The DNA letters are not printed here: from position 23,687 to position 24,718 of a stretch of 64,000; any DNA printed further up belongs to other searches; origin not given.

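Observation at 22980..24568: Deoxynucleoside kinase plus PnuC-family transporter: a phage nucleoside uptake and salvage module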

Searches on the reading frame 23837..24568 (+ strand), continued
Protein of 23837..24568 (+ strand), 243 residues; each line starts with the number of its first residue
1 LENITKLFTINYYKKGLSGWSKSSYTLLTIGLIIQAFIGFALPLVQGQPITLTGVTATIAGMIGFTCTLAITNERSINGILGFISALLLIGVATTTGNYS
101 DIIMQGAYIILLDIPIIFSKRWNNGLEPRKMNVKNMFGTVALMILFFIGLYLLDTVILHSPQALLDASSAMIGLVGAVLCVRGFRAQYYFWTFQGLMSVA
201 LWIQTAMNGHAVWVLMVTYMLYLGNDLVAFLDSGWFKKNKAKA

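Call 40: find_related_loci(query=A1, collection=viral_contigs, flank=5000)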
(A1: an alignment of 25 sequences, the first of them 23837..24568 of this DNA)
Query A1 (243 aa) in viral_contigs; peptide patterns used: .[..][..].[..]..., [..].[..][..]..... (x = any residue, [..] = any of these).
97 stretches matched a pattern; 38 encode a relative of the query (tblastn E <= 1e-3); 37 distinct loci.
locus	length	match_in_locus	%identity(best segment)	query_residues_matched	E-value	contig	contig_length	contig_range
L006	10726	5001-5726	71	2-243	2e-116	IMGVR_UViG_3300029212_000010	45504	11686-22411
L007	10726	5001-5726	71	2-243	2e-116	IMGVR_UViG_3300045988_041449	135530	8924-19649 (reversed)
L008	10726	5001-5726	71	2-243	2e-116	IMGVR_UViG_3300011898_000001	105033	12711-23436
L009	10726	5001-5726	71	2-243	3e-116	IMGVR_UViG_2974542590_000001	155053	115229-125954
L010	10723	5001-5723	71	3-243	3e-115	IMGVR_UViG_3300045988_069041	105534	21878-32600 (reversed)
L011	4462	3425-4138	59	2-243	4e-88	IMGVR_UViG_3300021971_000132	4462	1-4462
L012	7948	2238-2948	58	2-242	1e-87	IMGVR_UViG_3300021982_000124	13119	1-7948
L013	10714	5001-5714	58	2-243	1e-86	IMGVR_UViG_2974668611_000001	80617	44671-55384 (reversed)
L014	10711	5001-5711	59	2-242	9e-87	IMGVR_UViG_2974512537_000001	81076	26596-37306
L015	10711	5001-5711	58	2-242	4e-86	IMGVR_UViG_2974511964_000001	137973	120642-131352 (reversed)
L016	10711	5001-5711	57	2-242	6e-85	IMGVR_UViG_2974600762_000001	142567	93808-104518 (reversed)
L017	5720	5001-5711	56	2-242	7e-84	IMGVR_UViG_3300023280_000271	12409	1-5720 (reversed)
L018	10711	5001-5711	55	2-242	7e-83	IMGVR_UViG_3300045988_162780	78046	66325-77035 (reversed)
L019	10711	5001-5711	55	2-242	2e-82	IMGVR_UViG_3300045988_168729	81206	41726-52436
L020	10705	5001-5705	55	1-241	3e-79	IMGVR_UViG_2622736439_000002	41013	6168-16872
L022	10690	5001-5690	54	6-243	1e-69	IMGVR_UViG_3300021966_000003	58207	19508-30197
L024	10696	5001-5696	56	1-240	3e-69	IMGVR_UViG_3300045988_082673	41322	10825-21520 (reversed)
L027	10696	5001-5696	42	2-239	6e-56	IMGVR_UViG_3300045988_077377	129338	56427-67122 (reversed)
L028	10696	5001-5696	42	2-239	6e-56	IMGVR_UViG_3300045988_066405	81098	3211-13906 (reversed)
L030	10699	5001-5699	42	2-240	2e-52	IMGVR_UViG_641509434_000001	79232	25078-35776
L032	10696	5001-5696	40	1-239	3e-51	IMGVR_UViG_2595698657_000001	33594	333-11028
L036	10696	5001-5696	39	12-240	7e-39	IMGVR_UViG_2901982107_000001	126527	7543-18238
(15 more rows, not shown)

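Call 41: find_related_loci(query=A1, collection=genome_contigs, flank=5000)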
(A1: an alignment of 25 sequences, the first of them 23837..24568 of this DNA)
Query A1 (243 aa) in genome_contigs; peptide patterns used: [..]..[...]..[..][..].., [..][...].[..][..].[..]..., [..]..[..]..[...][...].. (x = any residue, [..] = any of these).
156 stretches matched a pattern; 115 encode a relative of the query (tblastn E <= 1e-3); the best 80 are kept; 79 distinct loci.
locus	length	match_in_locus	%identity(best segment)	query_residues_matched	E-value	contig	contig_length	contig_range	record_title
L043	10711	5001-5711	62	3-240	3e-89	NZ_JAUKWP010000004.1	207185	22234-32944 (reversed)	Lactobacillus sp. YT155 Scaffold4, whole genome shotgun sequence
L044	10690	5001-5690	65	4-240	3e-88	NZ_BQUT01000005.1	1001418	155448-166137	Companilactobacillus sp. RD055328 sequence5, whole genome shotgun sequence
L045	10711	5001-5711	51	2-242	2e-76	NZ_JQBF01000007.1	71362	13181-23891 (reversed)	Pediococcus pentosaceus strain DSM 20336 Scaffold7, whole genome shotgun sequence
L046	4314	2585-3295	52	2-242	5e-75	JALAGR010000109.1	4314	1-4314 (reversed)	MAG: Pediococcus sp. isolate feces_ps_bin.1 k141_24640, whole genome shotgun sequence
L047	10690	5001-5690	52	6-239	3e-71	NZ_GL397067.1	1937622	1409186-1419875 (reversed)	Pediococcus acidilactici DSM 20284 SCAFFOLD1, whole genome shotgun sequence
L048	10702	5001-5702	47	2-241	6e-61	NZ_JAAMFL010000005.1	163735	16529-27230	Fructobacillus parabroussonetiae strain S1-1 contig_5, whole genome shotgun sequence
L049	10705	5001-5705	45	2-242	2e-60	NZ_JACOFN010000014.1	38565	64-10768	Fructobacillus sp. CRL 2054 NODE_14_length_38565_cov_23.999011, whole genome shotgun sequence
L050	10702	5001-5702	48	2-241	1e-60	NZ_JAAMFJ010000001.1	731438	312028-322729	Fructobacillus papyrifericola strain M1-21 contig_1, whole genome shotgun sequence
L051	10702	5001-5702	46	3-242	4e-60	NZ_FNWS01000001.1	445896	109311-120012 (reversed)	Fructobacillus pseudoficulneus strain DSM 15468, whole genome shotgun sequence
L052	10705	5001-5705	47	2-242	6e-60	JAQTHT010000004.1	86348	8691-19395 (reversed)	Leuconostocaceae bacterium ESL0958 NODE_4_length_86348_cov_344.299011, whole genome shotgun sequence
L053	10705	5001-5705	45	2-242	1e-59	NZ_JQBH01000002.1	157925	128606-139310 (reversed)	Fructobacillus fructosus KCTC 3544 strain DSM 20349 Scaffold2, whole genome shotgun sequence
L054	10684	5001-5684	46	2-235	2e-58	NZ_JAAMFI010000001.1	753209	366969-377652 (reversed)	Fructobacillus papyriferae strain M1-10 contig_1, whole genome shotgun sequence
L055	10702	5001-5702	45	2-241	2e-58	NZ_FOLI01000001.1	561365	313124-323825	Fructobacillus durionis strain DSM 19113, whole genome shotgun sequence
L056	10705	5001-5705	44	2-242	5e-58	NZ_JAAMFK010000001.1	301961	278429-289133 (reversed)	Fructobacillus broussonetiae strain M2-14 contig_1, whole genome shotgun sequence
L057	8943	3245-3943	45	3-241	7e-58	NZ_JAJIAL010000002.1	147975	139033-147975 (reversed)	Fructobacillus cardui strain TMW 2.2452 2, whole genome shotgun sequence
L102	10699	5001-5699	41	6-240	4e-50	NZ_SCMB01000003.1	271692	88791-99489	Lactobacillus kimbladii strain Dan47 NODE_3_length_271692_cov_9.64857_ID_986, whole genome shotgun sequence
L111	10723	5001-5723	41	6-243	2e-48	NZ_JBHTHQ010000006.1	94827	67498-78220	Alloscardovia venturai strain CCM 8604 GCM70027582_27, whole genome shotgun sequence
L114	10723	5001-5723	37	6-243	4e-48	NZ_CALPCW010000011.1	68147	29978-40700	Limosilactobacillus agrestimuris strain DSM 106037 NODE_11_length_68147_cov_191.142309, whole genome shotgun sequence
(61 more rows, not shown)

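Call 47: search_protein_families(library=pfam, alignment_id=A2, max_evalue=0.00001)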
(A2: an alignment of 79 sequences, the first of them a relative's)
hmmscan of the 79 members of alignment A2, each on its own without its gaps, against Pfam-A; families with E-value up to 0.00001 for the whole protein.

A. member 1, L043:6524-7255:+ (243 aa): 4 families
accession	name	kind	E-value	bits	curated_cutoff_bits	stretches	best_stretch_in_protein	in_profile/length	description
PF13561.12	adh_short_C2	-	2.6e-53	181.5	27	1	14-238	1-236/236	Enoyl-(Acyl carrier protein) reductase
PF00106.31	adh_short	-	1.9e-46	158.4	26.6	1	8-185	1-190/195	short chain dehydrogenase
PF01370.27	Epimerase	-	1.1e-08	35.2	20.9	1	10-138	1-124/240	NAD dependent epimerase/dehydratase family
PF08659.16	KR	-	4.3e-08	33.7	22.6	1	10-157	3-162/180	KR domain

B. families by the number of members that match (of 79 scanned): 39 families (the first 25 are shown)
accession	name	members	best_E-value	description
PF12146.15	Hydrolase_4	27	4.5e-21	Serine aminopeptidase, S33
PF02129.25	Peptidase_S15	27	5.1e-16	X-Pro dipeptidyl-peptidase (S15 family)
PF00561.26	Abhydrolase_1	27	6.3e-16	alpha/beta hydrolase fold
PF00326.27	Peptidase_S9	27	1e-11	Prolyl oligopeptidase family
PF20434.5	BD-FAE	19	5.4e-09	BD-FAE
PF12697.13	Abhydrolase_6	17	4e-09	Alpha/beta hydrolase family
PF02230.22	Abhydrolase_2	17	1.6e-08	Phospholipase/Carboxylesterase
PF07739.18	TipAS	13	2e-15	TipAS antibiotic-recognition domain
PF00440.29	TetR_N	6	1.6e-08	Bacterial regulatory proteins, tetR family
PF13419.12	HAD_2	4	6.8e-27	Haloacid dehalogenase-like hydrolase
PF00702.32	Hydrolase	4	1.8e-24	haloacid dehalogenase-like hydrolase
PF12822.12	ECF_trnsprt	4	9.4e-23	ECF transporter, substrate-specific component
PF13242.12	Hydrolase_like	4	3.7e-14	HAD-hyrolase-like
PF01738.24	DLH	4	2.7e-06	Dienelactone hydrolase family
PF05167.17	DUF711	3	4.4e-179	Uncharacterised ACR (DUF711)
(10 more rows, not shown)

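Call 48: search_protein_families(library=pfam, alignment_id=A3, max_evalue=0.00001)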
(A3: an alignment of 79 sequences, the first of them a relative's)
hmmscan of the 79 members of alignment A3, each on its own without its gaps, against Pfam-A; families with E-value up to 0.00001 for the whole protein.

A. member 1, L043:4040-4492:- (150 aa): 1 family
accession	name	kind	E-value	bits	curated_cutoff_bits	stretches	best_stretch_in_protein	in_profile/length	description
PF04266.20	ASCH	-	1.2e-19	71.3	21.2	1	36-147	6-102/103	ASCH domain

B. families by the number of members that match (of 79 scanned): 39 families (the first 25 are shown)
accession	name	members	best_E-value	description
PF00578.27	AhpC-TSA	24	3.2e-38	AhpC/TSA family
PF08534.16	Redoxin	24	3.7e-13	Redoxin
PF10417.14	1-cysPrx_C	24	1.6e-09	C-terminal domain of 1-Cys peroxiredoxin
PF00999.27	Na_H_Exchanger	13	3.3e-73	Sodium/hydrogen exchanger, transmembrane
PF00893.25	Multi_Drug_Res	11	2.1e-22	Small Multidrug Resistance protein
PF02630.20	SCO1-SenC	10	2.6e-06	SCO1/SenC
PF01966.28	HD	3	9.6e-08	HD domain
PF13460.12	NAD_binding_10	2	6.4e-45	NAD(P)H-binding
PF03413.25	PepSY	2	4.8e-21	Peptidase propeptide and YPEB domain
PF05368.20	NmrA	2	3e-09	NmrA-like family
PF00009.33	GTP_EFTU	1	3.2e-53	Elongation factor Tu GTP binding domain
PF01256.23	Carb_kinase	1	5.1e-50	NAD(P)H-hydrate dehydratase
PF06421.17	LepA_C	1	2.6e-46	GTP-binding protein LepA C-terminus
PF01906.23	YbjQ_1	1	6.4e-35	Putative heavy-metal-binding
PF03358.20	FMN_red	1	1.4e-32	NADPH-dependent FMN reductase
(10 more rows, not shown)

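Call 53: search_protein_families(library=pfam, alignment_id=A4, max_evalue=0.00001)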
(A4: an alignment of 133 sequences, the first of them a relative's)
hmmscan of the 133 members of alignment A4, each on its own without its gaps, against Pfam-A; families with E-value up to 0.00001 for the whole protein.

A. member 1, L006:997-4062:+ (1021 aa): 3 families
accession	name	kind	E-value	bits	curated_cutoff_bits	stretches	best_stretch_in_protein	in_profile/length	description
PF13597.11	NRDD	-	4.6e-183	610.3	26.2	2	482-1020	54-562/562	Anaerobic ribonucleoside-triphosphate reductase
PF01228.26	Gly_radical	-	9.1e-30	103.8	22.2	1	897-1001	2-105/106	Glycine radical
PF03477.21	ATP-cone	-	1.3e-15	58.1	25.8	1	15-104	2-87/88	ATP cone domain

B. families by the number of members that match (of 133 scanned): 46 families (the first 25 are shown)
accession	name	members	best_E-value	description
PF01712.25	dNK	10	4.4e-38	Deoxynucleoside kinase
PF13479.12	AAA_24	7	7.4e-29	AAA domain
PF13238.12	AAA_18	7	4.7e-09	AAA domain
PF02223.23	Thymidylate_kin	7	1.7e-06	Thymidylate kinase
PF07463.16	NUMOD4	6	1.7e-14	NUMOD4 motif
PF13392.12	HNH_3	6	2.7e-09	HNH endonuclease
PF13597.11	NRDD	4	6.4e-185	Anaerobic ribonucleoside-triphosphate reductase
PF01228.26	Gly_radical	4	9.1e-30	Glycine radical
PF22083.2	I-HmuI_NUMOD-like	4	1.9e-13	DNA endonuclease I-HmuI-like, NUMOD-like domain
PF00170.26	bZIP_1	4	1.7e-07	bZIP transcription factor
PF05894.18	Podovirus_Gp16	3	2.3e-46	Podovirus DNA encapsidation protein (Gp16)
PF13604.12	AAA_30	3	4.6e-37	AAA domain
PF13245.12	AAA_19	3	3.9e-31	AAA domain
PF13521.12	AAA_28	3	1.9e-30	AAA domain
PF04531.18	Phage_holin_1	3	4.5e-22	Bacteriophage holin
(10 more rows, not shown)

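Call 54: search_protein_families(library=pfam, proteins=[L027:3830-4930:+, L027:5763-6428:+, L027:6515-7426:+, L032:3662-4750:+, L032:1497-3572:+, L013:3661-4893:+, L013:2605-3648:+, L022:2919-4133:+, L018:5743-6978:+, L036:1760-4081:+], max_evalue=0.0001)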
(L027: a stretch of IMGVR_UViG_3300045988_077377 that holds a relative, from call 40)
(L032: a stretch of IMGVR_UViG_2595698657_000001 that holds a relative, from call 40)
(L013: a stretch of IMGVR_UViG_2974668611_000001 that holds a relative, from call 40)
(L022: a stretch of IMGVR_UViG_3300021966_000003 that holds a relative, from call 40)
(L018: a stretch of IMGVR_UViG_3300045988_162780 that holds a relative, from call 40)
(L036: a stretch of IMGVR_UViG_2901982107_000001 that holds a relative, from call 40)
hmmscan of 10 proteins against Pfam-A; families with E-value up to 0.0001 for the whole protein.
L027:3830-4930:+ (366 aa): 1 family
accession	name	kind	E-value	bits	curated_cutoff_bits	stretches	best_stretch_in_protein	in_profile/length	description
PF02608.20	Bmp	-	5.4e-66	223.1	24.1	1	37-354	2-298/301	ABC transporter substrate-binding protein PnrA-like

L027:5763-6428:+ (221 aa): 1 family
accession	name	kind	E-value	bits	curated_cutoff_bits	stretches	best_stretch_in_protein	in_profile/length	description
PF04973.17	NMN_transporter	-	1.4e-18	67.9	27.3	1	33-211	1-171/175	Nicotinamide mononucleotide transporter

L027:6515-7426:+ (303 aa): 0 families

L032:3662-4750:+ (362 aa): 1 family
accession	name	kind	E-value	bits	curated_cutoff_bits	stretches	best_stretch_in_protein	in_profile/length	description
PF05894.18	Podovirus_Gp16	-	3.5e-46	158.6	25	2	120-315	92-286/331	Podovirus DNA encapsidation protein (Gp16)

L032:1497-3572:+ (691 aa): 1 family
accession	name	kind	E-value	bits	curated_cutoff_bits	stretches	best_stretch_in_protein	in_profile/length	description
PF03175.18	DNA_pol_B_2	-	1.1e-12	48.1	25.8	1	188-526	127-449/468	DNA polymerase type B, organellar and viral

L013:3661-4893:+ (410 aa): 0 families

L013:2605-3648:+ (347 aa): 1 family
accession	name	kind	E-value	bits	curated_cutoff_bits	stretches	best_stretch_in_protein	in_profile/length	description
PF13479.12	AAA_24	-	3.7e-25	89.4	27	1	18-236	2-194/195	AAA domain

L022:2919-4133:+ (404 aa): 2 families
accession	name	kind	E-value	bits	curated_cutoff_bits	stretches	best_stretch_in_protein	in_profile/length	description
PF00149.33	Metallophos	-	1.6e-06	29.1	21.5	1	153-325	3-123/191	Calcineurin-like phosphoesterase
PF12850.12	Metallophos_2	-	6.7e-05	23.4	27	0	253-372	50-139/154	Calcineurin-like phosphoesterase superfamily domain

L018:5743-6978:+ (411 aa): 0 families

L036:1760-4081:+ (773 aa): 9 families
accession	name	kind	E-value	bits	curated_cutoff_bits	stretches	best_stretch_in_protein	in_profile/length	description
PF13604.12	AAA_30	-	1.5e-36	126.4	27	1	336-517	2-177/191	AAA domain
PF13245.12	AAA_19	-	4.1e-31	108.4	25.1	1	340-471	1-133/134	AAA domain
PF14490.11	HHH_RecD2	-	1.4e-16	60.6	27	1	154-246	2-92/92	ATP-dependent RecD2 DNA helicase HHH domain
PF13538.12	UvrD_C_2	-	5.6e-13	49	27.4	1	691-737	2-52/52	UvrD-like helicase C-terminal domain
PF18335.7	SH3_13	-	1.7e-08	34.6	41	1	585-657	1-57/65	ATP-dependent RecD-like DNA helicase SH3 domain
PF23139.1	OB_YrrC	-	3.9e-08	33.6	27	1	6-84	3-74/76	ATP-dependent DNA helicase YrrC, OB-fold domain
PF01443.25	Viral_helicase1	-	1e-07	32.4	21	0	693-736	179-226/228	Viral superfamily 1 RNA helicase core domain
PF05970.20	PIF1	-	2e-07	31.3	25.9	1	348-454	20-128/223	PIF1-like helicase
PF13086.12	AAA_11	-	3.4e-07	30.7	27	0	338-395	4-69/257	AAA domain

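Call 55: search_solved_structures(query=L015:3400-4134:+, max_evalue=0.01, show_alignments=1)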
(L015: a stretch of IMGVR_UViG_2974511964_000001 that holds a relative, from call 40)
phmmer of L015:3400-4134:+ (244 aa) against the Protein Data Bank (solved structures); distinct sequences matched with E-value up to 0.01: 0.

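Call 56: search_solved_structures(query=L015:4137-4646:+, max_evalue=0.01)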
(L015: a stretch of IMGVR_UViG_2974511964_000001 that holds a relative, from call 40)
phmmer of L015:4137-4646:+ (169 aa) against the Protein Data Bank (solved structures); distinct sequences matched with E-value up to 0.01: 0.

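Call 57: get_annotated_region(hit=H27, flank=3500)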
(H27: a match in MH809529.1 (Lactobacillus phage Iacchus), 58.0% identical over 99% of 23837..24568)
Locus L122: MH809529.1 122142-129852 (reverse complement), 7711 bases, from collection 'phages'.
description: Lactobacillus phage Iacchus, complete genome.
organism: Lactobacillus phage Iacchus (NCBI taxid 2315483)
taxonomy: Viruses; Duplodnaviria; Heunggongvirae; Uroviricota; Caudoviricetes; Herelleviridae; Harbinvirus; Harbinvirus iacchus
host: Lactobacillus plantarum; source: organic waste runoff; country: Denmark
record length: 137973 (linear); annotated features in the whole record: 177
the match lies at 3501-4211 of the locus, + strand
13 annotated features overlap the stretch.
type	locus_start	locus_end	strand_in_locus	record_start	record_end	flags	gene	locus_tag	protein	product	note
CDS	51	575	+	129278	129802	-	-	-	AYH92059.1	hypothetical protein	-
CDS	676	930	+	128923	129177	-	-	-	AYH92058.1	hypothetical protein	-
CDS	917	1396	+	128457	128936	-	-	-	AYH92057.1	DNA-binding ferritin-like protein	-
CDS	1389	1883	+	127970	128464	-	-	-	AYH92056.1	low temperature requirement C protein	-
CDS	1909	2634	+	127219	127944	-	-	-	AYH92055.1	hypothetical protein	-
CDS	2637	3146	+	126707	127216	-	-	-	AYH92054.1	hypothetical protein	-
CDS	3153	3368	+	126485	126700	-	-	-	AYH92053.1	hypothetical protein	-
CDS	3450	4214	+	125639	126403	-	-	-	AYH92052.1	nicotinamide mononucleotide transporter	-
CDS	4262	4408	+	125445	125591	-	-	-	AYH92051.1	hypothetical protein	-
CDS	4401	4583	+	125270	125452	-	-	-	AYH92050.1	hypothetical protein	-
CDS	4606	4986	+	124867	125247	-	-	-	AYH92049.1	hypothetical protein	-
CDS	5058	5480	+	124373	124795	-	-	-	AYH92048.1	hypothetical protein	-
CDS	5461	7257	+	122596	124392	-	-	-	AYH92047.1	DNA helicase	-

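Call 58: get_annotated_region(hit=H32, flank=3500)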
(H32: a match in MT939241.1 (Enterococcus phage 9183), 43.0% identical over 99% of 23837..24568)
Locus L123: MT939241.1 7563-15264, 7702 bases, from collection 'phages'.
description: Enterococcus phage 9183, complete genome.
organism: Enterococcus phage 9183 (NCBI taxid 2763102)
taxonomy: Viruses; Duplodnaviria; Heunggongvirae; Uroviricota; Caudoviricetes; Andrewesvirinae; Denvervirus; Denvervirus dv9183
host: Enterococcus; source: wastewater samples; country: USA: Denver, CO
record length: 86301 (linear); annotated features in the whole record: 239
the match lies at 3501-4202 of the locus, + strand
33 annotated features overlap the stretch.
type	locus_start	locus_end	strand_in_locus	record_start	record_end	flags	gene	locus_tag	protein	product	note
CDS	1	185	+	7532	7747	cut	-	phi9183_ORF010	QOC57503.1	hypothetical protein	Predicted C-terminus coil region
regulatory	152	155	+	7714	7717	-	-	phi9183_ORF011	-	ribosome_binding_site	-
CDS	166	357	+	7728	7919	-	-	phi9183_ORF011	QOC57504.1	hypothetical protein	-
regulatory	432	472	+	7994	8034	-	-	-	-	terminator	-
regulatory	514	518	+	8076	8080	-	-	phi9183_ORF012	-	ribosome_binding_site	-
CDS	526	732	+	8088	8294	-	-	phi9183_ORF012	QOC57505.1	hypothetical protein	-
regulatory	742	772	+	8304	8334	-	-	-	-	terminator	-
regulatory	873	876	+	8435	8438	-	-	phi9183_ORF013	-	ribosome_binding_site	-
CDS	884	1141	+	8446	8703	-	-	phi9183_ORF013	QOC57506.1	hypothetical protein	-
regulatory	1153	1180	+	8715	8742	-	-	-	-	terminator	-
CDS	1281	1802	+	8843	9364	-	-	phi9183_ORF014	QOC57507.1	lysine decarboxylase family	-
regulatory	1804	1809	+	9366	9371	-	-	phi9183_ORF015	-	ribosome_binding_site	-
CDS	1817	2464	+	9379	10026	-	-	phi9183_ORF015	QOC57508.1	purine trans deoxyribosylase nucleoside deoxyribosyltransferase-I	-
regulatory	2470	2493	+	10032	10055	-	-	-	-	terminator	-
regulatory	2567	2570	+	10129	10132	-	-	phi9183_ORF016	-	ribosome_binding_site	-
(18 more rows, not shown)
